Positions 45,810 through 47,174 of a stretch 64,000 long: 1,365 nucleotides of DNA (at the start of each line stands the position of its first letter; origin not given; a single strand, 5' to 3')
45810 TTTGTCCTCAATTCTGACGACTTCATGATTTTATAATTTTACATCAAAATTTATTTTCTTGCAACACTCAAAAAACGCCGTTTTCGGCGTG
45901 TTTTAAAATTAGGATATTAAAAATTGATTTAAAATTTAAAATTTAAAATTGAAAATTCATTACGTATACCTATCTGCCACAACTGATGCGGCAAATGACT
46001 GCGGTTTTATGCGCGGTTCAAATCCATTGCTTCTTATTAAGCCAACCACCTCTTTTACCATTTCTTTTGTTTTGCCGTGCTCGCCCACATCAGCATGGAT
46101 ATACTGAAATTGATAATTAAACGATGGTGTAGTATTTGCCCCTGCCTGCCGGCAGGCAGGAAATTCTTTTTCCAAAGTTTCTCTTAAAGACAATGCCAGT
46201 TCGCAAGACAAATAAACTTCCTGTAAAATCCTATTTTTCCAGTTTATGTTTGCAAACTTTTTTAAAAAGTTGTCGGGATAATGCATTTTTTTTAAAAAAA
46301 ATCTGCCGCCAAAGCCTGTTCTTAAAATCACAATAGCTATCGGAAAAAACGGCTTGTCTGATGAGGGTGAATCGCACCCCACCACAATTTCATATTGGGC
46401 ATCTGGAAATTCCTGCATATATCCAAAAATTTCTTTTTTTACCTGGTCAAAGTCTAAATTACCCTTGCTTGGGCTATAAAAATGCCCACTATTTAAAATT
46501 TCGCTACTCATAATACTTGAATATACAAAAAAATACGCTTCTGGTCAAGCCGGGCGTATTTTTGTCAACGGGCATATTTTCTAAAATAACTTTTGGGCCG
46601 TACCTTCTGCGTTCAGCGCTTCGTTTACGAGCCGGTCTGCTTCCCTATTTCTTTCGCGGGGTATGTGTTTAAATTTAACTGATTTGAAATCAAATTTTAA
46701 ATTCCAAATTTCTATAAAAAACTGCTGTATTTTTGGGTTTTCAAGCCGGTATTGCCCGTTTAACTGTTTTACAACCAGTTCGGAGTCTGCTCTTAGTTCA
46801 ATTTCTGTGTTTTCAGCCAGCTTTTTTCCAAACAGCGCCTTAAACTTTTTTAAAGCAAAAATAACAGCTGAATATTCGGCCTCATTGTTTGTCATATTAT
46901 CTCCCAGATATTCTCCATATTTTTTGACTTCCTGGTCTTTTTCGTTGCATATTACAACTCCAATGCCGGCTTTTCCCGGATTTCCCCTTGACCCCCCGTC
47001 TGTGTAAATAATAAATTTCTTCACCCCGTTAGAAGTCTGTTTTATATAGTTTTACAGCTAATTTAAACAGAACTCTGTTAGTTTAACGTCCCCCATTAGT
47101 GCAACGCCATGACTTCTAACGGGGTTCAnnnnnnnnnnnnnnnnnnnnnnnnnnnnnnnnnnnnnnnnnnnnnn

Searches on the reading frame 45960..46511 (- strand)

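Call 70: search_protein_families(library=pfam, proteins=[window:45960-46511:-], max_evalue=0.001)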
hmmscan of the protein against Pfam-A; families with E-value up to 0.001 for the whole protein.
window:45960-46511:- (183 aa): 1 family
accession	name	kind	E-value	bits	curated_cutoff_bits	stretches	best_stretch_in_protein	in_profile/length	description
PF04308.18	RNaseH_like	-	4.6e-35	121.1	25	1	23-183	1-144/145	Ribonuclease H-like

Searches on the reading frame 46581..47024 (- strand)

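Call 70: search_protein_families(library=pfam, proteins=[window:46581-47024:-], max_evalue=0.001)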
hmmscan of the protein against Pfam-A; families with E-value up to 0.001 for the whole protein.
window:46581-47024:- (147 aa): 2 families
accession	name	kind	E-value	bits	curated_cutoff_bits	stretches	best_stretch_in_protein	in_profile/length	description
PF13456.12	RVT_3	-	1.5e-23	83.5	21.6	1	8-136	2-123/123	Reverse transcriptase-like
PF00075.30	RNase_H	-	7.1e-14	52.6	25.8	1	2-136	2-139/141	RNase H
